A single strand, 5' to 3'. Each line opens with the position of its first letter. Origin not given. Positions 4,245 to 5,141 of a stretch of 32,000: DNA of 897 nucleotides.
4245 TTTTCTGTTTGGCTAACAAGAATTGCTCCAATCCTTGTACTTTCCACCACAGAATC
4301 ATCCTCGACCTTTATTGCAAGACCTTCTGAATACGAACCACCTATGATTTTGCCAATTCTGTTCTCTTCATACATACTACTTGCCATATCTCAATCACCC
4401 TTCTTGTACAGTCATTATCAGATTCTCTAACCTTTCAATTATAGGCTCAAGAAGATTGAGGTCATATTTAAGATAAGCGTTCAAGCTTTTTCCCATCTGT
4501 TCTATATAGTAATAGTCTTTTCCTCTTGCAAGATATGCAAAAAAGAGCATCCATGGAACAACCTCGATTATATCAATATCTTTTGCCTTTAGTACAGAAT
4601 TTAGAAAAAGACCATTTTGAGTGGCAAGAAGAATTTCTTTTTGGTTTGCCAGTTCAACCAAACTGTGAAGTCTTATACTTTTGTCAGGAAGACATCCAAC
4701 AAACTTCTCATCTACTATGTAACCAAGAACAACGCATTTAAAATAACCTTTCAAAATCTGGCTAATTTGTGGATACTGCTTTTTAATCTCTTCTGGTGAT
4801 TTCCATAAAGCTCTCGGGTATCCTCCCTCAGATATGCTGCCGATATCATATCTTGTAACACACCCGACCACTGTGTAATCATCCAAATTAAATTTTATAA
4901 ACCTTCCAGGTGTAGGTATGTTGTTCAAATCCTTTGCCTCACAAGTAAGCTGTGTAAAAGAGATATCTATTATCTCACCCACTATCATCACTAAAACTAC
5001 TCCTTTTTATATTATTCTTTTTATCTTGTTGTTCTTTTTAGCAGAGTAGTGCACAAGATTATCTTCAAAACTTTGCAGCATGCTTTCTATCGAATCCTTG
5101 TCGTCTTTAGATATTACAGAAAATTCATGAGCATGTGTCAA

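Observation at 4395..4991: Free-standing HAS-barrel-like protein (a HerA N-terminal domain paralogue without an ATPase) wedged between nurA and herA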

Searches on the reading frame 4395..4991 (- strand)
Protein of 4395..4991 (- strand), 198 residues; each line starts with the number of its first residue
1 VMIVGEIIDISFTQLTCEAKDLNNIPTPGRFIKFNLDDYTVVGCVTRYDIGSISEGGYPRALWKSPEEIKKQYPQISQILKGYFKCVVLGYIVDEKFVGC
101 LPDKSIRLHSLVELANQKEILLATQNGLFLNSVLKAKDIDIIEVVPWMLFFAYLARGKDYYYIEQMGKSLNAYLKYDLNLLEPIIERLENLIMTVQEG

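Call 3: search_protein_families(library=pfam, proteins=[window:4395-4991:-], max_evalue=1)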
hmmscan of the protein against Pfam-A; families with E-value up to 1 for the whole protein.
window:4395-4991:- (198 aa): 0 families

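Call 4: search_protein_families(library=ncbifam, proteins=[window:4395-4991:-], max_evalue=1)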
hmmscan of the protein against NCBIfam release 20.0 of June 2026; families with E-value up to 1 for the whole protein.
window:4395-4991:- (198 aa): 0 families

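Call 6: find_homologous_proteins(query=window:4395-4991:-, max_evalue=0.001)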
Query window:4395-4991:- (198 aa): 10 proteins with E <= 0.001 among 85 candidates.
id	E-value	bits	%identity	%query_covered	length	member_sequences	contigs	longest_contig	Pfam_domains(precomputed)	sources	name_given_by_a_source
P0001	1.6e-123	428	95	99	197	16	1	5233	-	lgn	-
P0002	1.1e-117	409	93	99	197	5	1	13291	-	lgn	-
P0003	2.6e-115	401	88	99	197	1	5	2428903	-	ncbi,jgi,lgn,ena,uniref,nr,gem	ncbi:hypothetical protein Calow_0952 [Caldicellulosiruptor owensensis OL]|uniref:Uncharacterized pro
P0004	9.7e-98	344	76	96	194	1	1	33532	-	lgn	-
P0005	2.2e-97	342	75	97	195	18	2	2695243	-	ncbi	-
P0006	2.5e-86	306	67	98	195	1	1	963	-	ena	-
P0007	2.3e-82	293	65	98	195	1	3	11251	-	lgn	-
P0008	2.4e-75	271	72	79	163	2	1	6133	-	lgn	-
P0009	2.2e-68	248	87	65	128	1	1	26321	-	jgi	-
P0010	7.0e-64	233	57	97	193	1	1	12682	-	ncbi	ncbi:hypothetical protein ACAG39_12280 [Caldicellulosiruptoraceae bacterium PP1]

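Call 10: search_solved_structures(query=A1, max_evalue=10, show_alignments=2)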
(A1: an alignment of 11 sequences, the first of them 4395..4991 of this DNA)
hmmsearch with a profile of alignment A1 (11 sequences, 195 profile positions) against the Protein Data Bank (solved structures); distinct sequences matched with E-value up to 10: 0.

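Call 11: search_protein_families(library=padloc, proteins=[window:4395-4991:-], max_evalue=1)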
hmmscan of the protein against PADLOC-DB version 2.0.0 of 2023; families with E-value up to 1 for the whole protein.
window:4395-4991:- (198 aa): 2 families
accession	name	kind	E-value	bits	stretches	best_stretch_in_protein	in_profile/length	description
PDLC03978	PD-Lambda-2_A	-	0.0028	16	1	60-88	32-60/87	-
PDLC03980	PD-Lambda-2_A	-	0.012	14.3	1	60-84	34-58/92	-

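Call 15: find_encoding_contigs(protein=P0010, flank=6000, max_places=3)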
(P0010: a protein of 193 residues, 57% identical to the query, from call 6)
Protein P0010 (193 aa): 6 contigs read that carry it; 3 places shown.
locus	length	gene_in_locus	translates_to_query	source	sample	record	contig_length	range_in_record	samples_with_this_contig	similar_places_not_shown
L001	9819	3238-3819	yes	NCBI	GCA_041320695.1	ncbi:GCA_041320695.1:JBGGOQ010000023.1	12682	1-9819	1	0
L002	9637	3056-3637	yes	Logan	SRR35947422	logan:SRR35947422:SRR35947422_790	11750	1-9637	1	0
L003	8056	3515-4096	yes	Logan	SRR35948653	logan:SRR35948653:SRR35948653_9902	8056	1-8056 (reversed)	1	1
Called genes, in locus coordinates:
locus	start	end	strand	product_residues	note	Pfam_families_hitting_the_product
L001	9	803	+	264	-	PF04909:Amidohydro_2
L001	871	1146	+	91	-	PF04014:MazE_antitoxin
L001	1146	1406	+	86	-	-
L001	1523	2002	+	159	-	PF02542:YgbB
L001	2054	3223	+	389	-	PF09376:NurA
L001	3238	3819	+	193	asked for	-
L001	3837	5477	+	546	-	PF01935:DUF87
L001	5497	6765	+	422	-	PF00149:Metallophos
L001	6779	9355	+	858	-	PF02463:SMC_N, PF13476:AAA_23, PF13558:SbcC_Walker_B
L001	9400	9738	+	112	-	PF02575:YbaB_DNA_bd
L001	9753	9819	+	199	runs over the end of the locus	PF21176:RecR_HhH, PF02132:RecR_ZnF, PF13662:Toprim_4, PF01751:Toprim, PF21175:RecR_C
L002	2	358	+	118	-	?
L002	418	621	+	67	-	-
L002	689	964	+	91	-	PF04014:MazE_antitoxin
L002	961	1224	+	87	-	-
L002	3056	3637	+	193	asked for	-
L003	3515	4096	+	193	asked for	-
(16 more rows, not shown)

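Call 16: predict_structure(alignment_id=A1)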
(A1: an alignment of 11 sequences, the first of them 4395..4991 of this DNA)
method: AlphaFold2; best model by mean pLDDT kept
length: 198 residues; sequences in the alignment: 11
mean_pLDDT: 86.4   pTM: 0.81
mean pLDDT of the five models: 86.4, 85.9, 79.5, 70.1, 39.6
residues with pLDDT >= 90: 141; 70-90: 24; 50-70: 23; < 50: 10
segments of 3 or more residues with pLDDT < 50: 53-62
pLDDT, mean of each block of 10 residues (from residue 1): 89 91 90 96 93 45 57 60 93 95 91 97 93 90 96 95 93 90 94 79
secondary structure, 60 per line:
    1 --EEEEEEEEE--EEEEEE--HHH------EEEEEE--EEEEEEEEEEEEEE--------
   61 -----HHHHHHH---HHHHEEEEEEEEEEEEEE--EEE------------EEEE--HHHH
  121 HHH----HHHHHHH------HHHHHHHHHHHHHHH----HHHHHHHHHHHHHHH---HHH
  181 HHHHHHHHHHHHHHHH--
elements in order: E3-11 E14-19 E31-36 E39-52 H66-72 H76-79 E80-93 E96-98 E111-114 H117-123 H128-134 H141-155 H160-174 H178-196

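Call 19: fold_search(model_id=the predicted structure, library=pdb)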
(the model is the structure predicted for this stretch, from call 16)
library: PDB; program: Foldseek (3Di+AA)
matches with E <= 10: 581; with E <= 0.001: 60
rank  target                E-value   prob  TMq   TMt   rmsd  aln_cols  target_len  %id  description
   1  4d2i_B                2.2e-06  1.00  0.44  0.20   4.6       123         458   18  Crystal structure of the HerA hexameric DNA translocase from Sulfolobus solfataricus bound to AMP-PNP (released 2014-12-03)
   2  8sub_M                4.2e-06  1.00  0.40  0.15   6.7       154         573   12  E. coli SIR2-HerA complex (dodecamer SIR2 pentamer HerA) (released 2023-12-27)
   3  8yhx_A                4.7e-06  1.00  0.43  0.16   5.2       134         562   18  Cryo-EM structure of the trimeric HerA (released 2024-11-06)
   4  4d2i_A                5.0e-06  1.00  0.44  0.20   4.6       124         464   18  Crystal structure of the HerA hexameric DNA translocase from Sulfolobus solfataricus bound to AMP-PNP (released 2014-12-03)
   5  8j4u_P                5.0e-06  1.00  0.39  0.15   6.7       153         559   12  Structure of HerA-Sir2 complex from Escherichia coli Nezha system (released 2024-01-03)
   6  8j4u_Q                7.9e-06  1.00  0.39  0.15   8.7       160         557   13  Structure of HerA-Sir2 complex from Escherichia coli Nezha system (released 2024-01-03)
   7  8sub_O                8.4e-06  1.00  0.41  0.15   2.9       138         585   12  E. coli SIR2-HerA complex (dodecamer SIR2 pentamer HerA) (released 2023-12-27)
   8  8xau_A                8.9e-06  1.00  0.40  0.15   4.4       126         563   16  Cryo-EM structure of HerA (released 2024-06-05)
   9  8sub_N                1.1e-05  1.00  0.41  0.15   2.7       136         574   12  E. coli SIR2-HerA complex (dodecamer SIR2 pentamer HerA) (released 2023-12-27)
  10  8wiv_O                1.3e-05  1.00  0.42  0.14   7.1       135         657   10  Cryo-EM structure of a bacterial protein (released 2024-09-11)
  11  9x1l_A                1.4e-05  1.00  0.43  0.16   8.0       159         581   13  The cryo-EM structure of HerA-NurA complex with AMPPNP from Thermococcus kodakarensis (released 2026-02-04)
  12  8xau_E                1.5e-05  1.00  0.41  0.15   4.0       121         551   17  Cryo-EM structure of HerA (released 2024-06-05)
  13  9x1m_A                1.7e-05  1.00  0.47  0.18   4.2       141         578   13  The cryo-EM structure of HerA-NurA complex with AMPPNP and dsDNA from Thermococcus kodakarensis (released 2026-02-04)
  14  8wld_L                2.9e-05  1.00  0.38  0.12   7.6       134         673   11  Cryo-EM structure of SIR2/HerA antiphage complex (released 2024-09-11)
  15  8zis_F                3.3e-05  1.00  0.44  0.16   3.1       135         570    7  HerA Hexamer (released 2025-03-12)
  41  7f6d_A                3.9e-04  1.00  0.41  0.17   4.6       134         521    9  Reconstruction of the HerA-NurA complex from Deinococcus radiodurans (released 2022-06-29)
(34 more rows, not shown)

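Call 20: search_protein_representatives(alignment_id=A1)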
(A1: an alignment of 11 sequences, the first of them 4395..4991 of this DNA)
Query: 11 sequences, 195 profile positions. Proteins with E-value up to 0.001 (for the whole library): 298; up to 1e-10: 43; up to 1e-30: 1. The best 150 are listed.
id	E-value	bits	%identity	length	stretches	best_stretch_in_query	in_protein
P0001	6.2e-112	388.1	-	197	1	2-195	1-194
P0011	2.3e-24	102.4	-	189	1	4-189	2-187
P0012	9.5e-21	90.6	-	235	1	3-190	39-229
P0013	1.8e-20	89.7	-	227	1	3-188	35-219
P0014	1.9e-20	89.6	-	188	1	1-184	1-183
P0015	2.3e-20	89.3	-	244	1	3-193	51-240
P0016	2.9e-19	85.7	-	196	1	3-189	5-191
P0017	1.1e-18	83.8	-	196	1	3-188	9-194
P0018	4.0e-18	82.0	-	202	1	20-188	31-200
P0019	4.8e-18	81.7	-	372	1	3-188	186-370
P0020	7.3e-18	81.2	-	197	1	3-189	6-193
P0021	7.8e-17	77.8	-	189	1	3-188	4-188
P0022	1.2e-16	77.2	-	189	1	1-179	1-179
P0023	8.9e-16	74.4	-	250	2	41-188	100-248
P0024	1.3e-14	70.6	-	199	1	3-188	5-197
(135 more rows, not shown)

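Call 25: search_protein_families(library=pfam, alignment_id=A2, max_evalue=0.1)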
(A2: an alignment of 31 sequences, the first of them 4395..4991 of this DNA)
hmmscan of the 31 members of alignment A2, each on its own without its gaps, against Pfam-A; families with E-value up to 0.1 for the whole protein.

A. member 1, window:4395-4991:- (198 aa): 0 families

B. families by the number of members that match (of 31 scanned): 2 families
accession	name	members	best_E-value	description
PF09378.16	HAS-barrel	20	2e-09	HAS barrel domain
PF02049.23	FliE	1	0.057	Flagellar hook-basal body complex protein FliE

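Call 28: find_homologous_proteins(query=A2, max_evalue=0.001)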
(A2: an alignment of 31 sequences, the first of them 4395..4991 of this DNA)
Query A2 (31 sequences) (198 aa, profile of the alignment): 146 proteins with E <= 0.001 among 8000 candidates; the best 120 are listed.
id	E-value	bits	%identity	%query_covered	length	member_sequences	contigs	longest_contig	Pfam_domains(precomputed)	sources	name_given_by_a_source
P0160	1.3e-66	242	24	93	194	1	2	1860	-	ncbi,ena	-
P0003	1.6e-64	235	88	99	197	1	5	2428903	-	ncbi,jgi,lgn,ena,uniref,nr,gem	ncbi:hypothetical protein Calow_0952 [Caldicellulosiruptor owensensis OL]|uniref:Uncharacterized pro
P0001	2.5e-64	234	95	99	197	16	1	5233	-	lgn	-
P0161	1.1e-63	232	26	94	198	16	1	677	-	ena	-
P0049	1.1e-63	232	24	94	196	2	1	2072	-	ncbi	-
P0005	1.1e-63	232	75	97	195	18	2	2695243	-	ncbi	-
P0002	2.1e-63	231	93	99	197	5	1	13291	-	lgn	-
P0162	1.5e-62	229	28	93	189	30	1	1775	-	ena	-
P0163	1.5e-62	229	26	95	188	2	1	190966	PF09378.17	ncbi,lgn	ncbi:MAG: HAS-barrel domain-containing protein [Deltaproteobacteria bacterium]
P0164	1.6e-62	228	28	93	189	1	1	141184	-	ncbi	ncbi:MAG: hypothetical protein ACT4NX_09250 [Deltaproteobacteria bacterium]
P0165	5.4e-62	227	25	93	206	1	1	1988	-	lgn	-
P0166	6.1e-62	227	31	96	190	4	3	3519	-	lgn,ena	-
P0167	6.2e-62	227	28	94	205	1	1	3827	-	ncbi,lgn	-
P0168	7.0e-62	226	26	95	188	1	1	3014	PF09378.17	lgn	-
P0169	9.5e-62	226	25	95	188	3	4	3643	PF09378.17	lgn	-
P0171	1.5e-61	225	28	93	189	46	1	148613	PF09378.17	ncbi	ncbi:MAG: HAS-barrel domain-containing protein [Thermodesulfobacteriota bacterium]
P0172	1.7e-61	225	30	93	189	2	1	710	PF09378.17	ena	-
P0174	5.5e-61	223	25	95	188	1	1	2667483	PF09378.17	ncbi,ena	-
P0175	9.0e-61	223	28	93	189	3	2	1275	PF09378.17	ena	-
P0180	1.9e-59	218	28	93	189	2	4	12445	PF09378.17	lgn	-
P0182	4.2e-59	217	26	94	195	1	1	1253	PF09378.17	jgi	jgi:hypothetical protein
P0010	1.2e-58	216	57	97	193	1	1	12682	-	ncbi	ncbi:hypothetical protein ACAG39_12280 [Caldicellulosiruptoraceae bacterium PP1]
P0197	2.6e-54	202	23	92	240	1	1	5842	PF09378.17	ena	-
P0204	1.6e-52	196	27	93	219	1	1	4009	PF09378.17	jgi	jgi:hypothetical protein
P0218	9.0e-51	190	25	93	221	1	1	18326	PF09378.17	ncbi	-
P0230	8.1e-50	187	26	93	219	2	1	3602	PF09378.17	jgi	jgi:hypothetical protein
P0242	6.1e-49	184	25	58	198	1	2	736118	-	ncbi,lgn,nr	ncbi:MAG: hypothetical protein RMM58_06310 [Chloroflexota bacterium]|nr:hypothetical protein [Dehalo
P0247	1.1e-48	183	24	93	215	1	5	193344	PF09378.17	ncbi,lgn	-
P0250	2.0e-48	182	26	93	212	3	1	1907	PF09378.17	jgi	jgi:HAS barrel domain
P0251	2.3e-48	182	19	93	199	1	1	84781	-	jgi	jgi:hypothetical protein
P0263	4.0e-45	172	23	93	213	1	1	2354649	-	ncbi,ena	-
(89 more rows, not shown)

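Call 29: find_encoding_contigs(protein=P0163, flank=7000, max_places=1)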
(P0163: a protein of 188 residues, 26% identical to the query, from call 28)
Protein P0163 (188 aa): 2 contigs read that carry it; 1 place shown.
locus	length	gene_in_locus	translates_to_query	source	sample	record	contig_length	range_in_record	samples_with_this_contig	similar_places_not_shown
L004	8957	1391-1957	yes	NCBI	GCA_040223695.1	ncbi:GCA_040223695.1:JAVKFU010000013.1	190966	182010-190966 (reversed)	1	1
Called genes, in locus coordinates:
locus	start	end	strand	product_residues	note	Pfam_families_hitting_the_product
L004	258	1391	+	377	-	PF09376:NurA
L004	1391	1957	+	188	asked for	PF09378:HAS-barrel (weak)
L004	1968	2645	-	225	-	PF00702:Hydrolase, PF12710:HAD (weak), PF13419:HAD_2, PF13242:Hydrolase_like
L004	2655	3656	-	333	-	PF14399:BtrH_N, PF13529:Peptidase_C39_2, PF16169:DUF4872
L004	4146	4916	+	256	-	-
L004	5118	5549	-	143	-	PF27746:Small_heat_shock_put (weak), PF00011:HSP20, PF04969:CS (weak), PF17886:ArsA_HSP20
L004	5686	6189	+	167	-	PF06172:Cupin_5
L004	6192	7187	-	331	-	PF13623:SurA_N_2, PF13624:SurA_N_3, PF09312:SurA_N, PF13145:Rotamase_2, PF13616:Rotamase_3, PF00639:Rotamase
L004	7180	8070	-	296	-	PF13145:Rotamase_2, PF13616:Rotamase_3, PF00639:Rotamase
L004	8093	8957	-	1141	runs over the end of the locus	PF17757:UvrB_inter, PF02559:CarD_TRCF_RID, PF00270:DEAD, PF04851:ResIII, PF00271:Helicase_C, PF22590:Cas3-like_C_2 (weak), PF03461:TRCF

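Call 30: find_encoding_contigs(protein=P0174, flank=7000, max_places=1)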
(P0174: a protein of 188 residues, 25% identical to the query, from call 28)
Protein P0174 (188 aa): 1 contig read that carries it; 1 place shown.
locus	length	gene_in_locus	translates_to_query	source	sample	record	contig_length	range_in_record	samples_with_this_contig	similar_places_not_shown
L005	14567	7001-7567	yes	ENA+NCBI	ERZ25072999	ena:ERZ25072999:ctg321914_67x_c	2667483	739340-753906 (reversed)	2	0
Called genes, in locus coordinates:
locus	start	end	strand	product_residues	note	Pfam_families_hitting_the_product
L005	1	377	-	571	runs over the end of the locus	PF09972:DUF2207, PF20990:DUF2207_C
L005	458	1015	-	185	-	PF04011:LemA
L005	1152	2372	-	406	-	PF06245:DUF1015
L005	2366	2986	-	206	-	PF01300:Sua5_yciO_yrdC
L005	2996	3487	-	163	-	PF00731:AIRC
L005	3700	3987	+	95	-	PF00166:Cpn10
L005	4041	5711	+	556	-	PF00118:Cpn60_TCP1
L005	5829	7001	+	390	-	PF09376:NurA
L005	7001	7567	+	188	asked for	PF09378:HAS-barrel (faint)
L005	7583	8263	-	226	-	PF00702:Hydrolase, PF12710:HAD, PF13419:HAD_2, PF13242:Hydrolase_like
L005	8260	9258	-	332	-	PF14399:BtrH_N, PF16169:DUF4872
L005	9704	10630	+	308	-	-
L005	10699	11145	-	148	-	PF00011:HSP20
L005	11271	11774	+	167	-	PF06172:Cupin_5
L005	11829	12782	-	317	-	PF13623:SurA_N_2, PF13624:SurA_N_3, PF09312:SurA_N, PF13145:Rotamase_2, PF13616:Rotamase_3, PF00639:Rotamase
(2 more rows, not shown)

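Call 31: find_encoding_contigs(protein=P0242, flank=7000, max_places=1)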
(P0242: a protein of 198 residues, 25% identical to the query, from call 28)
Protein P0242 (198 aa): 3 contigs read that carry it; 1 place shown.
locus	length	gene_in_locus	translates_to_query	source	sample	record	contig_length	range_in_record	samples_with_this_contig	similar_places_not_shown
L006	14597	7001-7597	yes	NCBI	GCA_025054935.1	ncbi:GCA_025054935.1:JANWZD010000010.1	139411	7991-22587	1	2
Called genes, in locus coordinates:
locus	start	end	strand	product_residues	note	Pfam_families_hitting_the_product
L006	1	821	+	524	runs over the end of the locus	PF00496:SBP_bac_5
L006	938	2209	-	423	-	PF00709:Adenylsucc_synt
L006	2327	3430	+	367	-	PF00534:Glycos_transf_1, PF13692:Glyco_trans_1_4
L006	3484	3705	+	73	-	-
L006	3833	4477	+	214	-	PF10502:Peptidase_S26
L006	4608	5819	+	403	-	PF09376:NurA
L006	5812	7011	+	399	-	PF01053:Cys_Met_Meta_PP, PF01212:Beta_elim_lyase (weak)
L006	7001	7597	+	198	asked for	-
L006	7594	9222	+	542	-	PF09378:HAS-barrel, PF01935:DUF87, PF13191:AAA_16 (faint)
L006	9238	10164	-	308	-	PF00296:Bac_luciferase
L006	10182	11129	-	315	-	PF00296:Bac_luciferase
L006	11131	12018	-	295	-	PF12204:DUF3598_N, PF21053:BFA1_C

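Call 32: find_encoding_contigs(protein=P0263, flank=7000, max_places=1)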
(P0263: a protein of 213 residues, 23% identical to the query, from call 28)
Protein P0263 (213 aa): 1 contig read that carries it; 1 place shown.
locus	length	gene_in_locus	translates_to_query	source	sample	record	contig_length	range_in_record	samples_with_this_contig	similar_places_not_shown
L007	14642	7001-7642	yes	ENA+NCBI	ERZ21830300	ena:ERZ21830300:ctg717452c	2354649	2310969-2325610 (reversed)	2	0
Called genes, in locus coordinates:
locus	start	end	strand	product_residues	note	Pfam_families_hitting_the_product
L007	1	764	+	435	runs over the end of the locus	PF00278:Orn_DAP_Arg_deC, PF02784:Orn_Arg_deC_N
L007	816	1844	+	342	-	PF13177:DNA_pol3_delta2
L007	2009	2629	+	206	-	PF03352:Adenine_glyco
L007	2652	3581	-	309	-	PF03372:Exo_endo_phos (weak)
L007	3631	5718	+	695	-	PF00009:GTP_EFTU, PF01926:MMR_HSR1 (weak), PF03144:GTP_EFTU_D2, PF25461:Beta-barrel_SelB, PF09106:WHD_2nd_SelB, PF09107:WHD_3rd_SelB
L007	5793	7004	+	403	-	PF09376:NurA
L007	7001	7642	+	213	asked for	-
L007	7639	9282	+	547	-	PF01935:DUF87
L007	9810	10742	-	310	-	PF01557:FAA_hydrolase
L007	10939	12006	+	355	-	PF02812:ELFV_dehydrog_N, PF00208:ELFV_dehydrog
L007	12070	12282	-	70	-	PF09360:zf-CDGSH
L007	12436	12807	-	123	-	PF06262:Zincin_1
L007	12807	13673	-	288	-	PF01261:AP_endonuc_2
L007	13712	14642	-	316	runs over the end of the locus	PF02355:SecD_SecF_C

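Call 39: find_encoding_contigs(protein=P0171, flank=7000, max_places=1)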
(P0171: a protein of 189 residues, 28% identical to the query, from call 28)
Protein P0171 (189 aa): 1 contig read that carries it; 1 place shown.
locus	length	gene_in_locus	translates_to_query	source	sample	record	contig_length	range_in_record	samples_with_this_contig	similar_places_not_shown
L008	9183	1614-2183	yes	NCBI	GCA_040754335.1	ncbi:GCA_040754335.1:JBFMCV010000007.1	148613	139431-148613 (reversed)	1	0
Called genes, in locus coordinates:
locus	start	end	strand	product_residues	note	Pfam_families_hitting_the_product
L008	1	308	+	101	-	PF00118:Cpn60_TCP1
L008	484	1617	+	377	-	PF09376:NurA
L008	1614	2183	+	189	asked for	PF09378:HAS-barrel (weak)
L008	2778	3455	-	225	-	PF00702:Hydrolase, PF12710:HAD, PF13419:HAD_2, PF13242:Hydrolase_like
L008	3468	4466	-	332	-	PF14399:BtrH_N, PF13529:Peptidase_C39_2 (weak), PF16169:DUF4872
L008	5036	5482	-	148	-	PF27746:Small_heat_shock_put (weak), PF00011:HSP20, PF17886:ArsA_HSP20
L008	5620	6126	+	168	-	PF06172:Cupin_5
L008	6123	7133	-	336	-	PF13623:SurA_N_2, PF13624:SurA_N_3, PF09312:SurA_N, PF13145:Rotamase_2 (weak), PF13616:Rotamase_3, PF00639:Rotamase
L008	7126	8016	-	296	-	PF13145:Rotamase_2, PF13616:Rotamase_3, PF00639:Rotamase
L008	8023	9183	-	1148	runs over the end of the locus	PF17757:UvrB_inter, PF02559:CarD_TRCF_RID, PF04851:ResIII, PF00270:DEAD, PF00271:Helicase_C, PF22590:Cas3-like_C_2 (weak), PF03461:TRCF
